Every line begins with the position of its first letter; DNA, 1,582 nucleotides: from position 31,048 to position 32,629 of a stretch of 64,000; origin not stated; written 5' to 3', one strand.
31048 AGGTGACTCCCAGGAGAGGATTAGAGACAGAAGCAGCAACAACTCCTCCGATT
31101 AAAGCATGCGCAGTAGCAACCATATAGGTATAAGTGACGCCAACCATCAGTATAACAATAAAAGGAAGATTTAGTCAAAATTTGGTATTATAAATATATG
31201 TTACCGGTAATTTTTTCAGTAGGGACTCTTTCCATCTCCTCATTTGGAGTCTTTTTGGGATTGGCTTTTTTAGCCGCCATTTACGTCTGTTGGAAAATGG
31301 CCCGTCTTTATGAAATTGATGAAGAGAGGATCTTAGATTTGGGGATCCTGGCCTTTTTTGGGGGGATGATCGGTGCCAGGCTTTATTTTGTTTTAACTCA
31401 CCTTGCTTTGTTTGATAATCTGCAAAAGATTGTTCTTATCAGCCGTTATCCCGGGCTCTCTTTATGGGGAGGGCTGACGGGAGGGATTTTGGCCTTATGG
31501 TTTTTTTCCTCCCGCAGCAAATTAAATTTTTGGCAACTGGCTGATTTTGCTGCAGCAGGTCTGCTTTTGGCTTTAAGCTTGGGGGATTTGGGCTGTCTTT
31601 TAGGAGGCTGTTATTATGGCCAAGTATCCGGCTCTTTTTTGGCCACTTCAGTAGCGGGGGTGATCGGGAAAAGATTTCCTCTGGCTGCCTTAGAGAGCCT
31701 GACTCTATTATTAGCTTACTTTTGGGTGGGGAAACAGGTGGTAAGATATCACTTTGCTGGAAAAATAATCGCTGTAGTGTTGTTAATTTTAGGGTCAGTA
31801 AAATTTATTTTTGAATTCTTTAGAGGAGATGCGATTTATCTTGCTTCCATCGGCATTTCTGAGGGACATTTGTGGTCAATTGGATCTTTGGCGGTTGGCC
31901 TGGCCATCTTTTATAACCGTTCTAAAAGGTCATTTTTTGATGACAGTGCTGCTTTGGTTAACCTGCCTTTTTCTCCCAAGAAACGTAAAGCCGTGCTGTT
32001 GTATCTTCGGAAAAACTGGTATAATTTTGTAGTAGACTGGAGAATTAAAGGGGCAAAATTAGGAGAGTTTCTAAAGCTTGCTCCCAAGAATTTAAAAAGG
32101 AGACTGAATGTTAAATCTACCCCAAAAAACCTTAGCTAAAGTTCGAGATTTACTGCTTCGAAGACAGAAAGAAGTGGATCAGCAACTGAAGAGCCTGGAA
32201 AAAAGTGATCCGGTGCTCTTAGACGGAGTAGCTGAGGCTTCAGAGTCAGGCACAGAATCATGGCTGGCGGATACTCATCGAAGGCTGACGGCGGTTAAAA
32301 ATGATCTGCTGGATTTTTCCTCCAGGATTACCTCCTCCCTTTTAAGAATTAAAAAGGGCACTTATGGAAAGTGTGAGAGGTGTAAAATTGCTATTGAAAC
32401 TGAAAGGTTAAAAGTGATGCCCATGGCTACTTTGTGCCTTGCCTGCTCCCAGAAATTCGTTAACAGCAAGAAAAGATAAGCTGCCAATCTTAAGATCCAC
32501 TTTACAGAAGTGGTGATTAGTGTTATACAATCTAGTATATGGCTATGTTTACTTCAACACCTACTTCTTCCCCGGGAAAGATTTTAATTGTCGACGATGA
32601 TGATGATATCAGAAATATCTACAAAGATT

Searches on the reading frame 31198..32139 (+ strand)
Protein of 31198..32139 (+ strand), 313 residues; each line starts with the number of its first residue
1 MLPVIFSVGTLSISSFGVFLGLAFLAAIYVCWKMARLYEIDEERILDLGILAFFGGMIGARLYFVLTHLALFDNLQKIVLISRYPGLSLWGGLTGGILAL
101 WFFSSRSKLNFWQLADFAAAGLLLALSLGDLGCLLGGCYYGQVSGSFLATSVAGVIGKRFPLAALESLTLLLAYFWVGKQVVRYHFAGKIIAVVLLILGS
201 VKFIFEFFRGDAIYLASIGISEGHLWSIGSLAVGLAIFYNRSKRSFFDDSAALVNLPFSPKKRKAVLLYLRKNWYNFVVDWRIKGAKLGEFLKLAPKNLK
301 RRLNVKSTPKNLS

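Call 10: search_protein_families(library=pfam, proteins=[window:31198-32139:+], max_evalue=0.001)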
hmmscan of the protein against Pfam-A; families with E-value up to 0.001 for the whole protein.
window:31198-32139:+ (313 aa): 1 family
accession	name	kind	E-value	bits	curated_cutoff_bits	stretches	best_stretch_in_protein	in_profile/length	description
PF01790.23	LGT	-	4.5e-36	124.8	24.9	1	3-238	1-238/240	Prolipoprotein diacylglyceryl transferase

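Call 74: search_protein_families(library=pfam, alignment_id=A4, max_evalue=0.00001)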
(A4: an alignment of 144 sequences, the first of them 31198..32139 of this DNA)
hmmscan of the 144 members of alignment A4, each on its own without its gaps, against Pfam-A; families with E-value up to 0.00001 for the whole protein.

A. member 1, window:31198-32139:+ (313 aa): 1 family
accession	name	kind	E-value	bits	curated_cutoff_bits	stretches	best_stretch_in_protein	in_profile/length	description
PF01790.23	LGT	-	4.5e-36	124.8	24.9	1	3-238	1-238/240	Prolipoprotein diacylglyceryl transferase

B. families by the number of members that match (of 144 scanned): 114 families (the first 25 are shown)
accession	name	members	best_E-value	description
PF13649.12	Methyltransf_25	6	6e-23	Methyltransferase domain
PF04055.27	Radical_SAM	5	8.5e-20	Radical SAM superfamily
PF13847.12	Methyltransf_31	5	2.8e-16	Methyltransferase domain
PF08241.18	Methyltransf_11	4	2.6e-16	Methyltransferase domain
PF01636.29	APH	4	5.8e-15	Phosphotransferase enzyme family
PF13560.12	HTH_31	4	7.2e-10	Helix-turn-helix domain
PF07690.21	MFS_1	3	2.9e-21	Major Facilitator Superfamily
PF04909.20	Amidohydro_2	3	5.4e-21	Amidohydrolase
PF13489.12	Methyltransf_23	3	1.4e-18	Methyltransferase domain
PF00583.31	Acetyltransf_1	3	1.7e-18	Acetyltransferase (GNAT) family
PF13302.13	Acetyltransf_3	3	5e-17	Acetyltransferase (GNAT) domain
PF08242.18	Methyltransf_12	3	9.8e-13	Methyltransferase domain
PF06182.17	ABC2_membrane_6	2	7e-65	ABC-2 family transporter protein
PF00696.33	AA_kinase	2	7.7e-50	Amino acid kinase family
PF00501.34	AMP-binding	2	1.2e-44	AMP-binding enzyme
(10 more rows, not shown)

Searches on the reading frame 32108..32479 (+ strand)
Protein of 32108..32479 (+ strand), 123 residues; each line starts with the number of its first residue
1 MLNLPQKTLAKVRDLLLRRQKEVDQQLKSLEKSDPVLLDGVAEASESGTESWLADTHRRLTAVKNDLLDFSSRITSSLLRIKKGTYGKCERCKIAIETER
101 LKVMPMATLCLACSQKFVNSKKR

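Call 10: search_protein_families(library=pfam, proteins=[window:32108-32479:+], max_evalue=0.001)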
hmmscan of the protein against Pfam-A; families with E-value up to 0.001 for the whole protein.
window:32108-32479:+ (123 aa): 1 family
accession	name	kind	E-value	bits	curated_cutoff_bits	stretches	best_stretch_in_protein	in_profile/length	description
PF01258.23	zf-dskA_traR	-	5e-09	36.5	24.9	1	84-116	1-33/36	Prokaryotic dksA/traR C4-type zinc finger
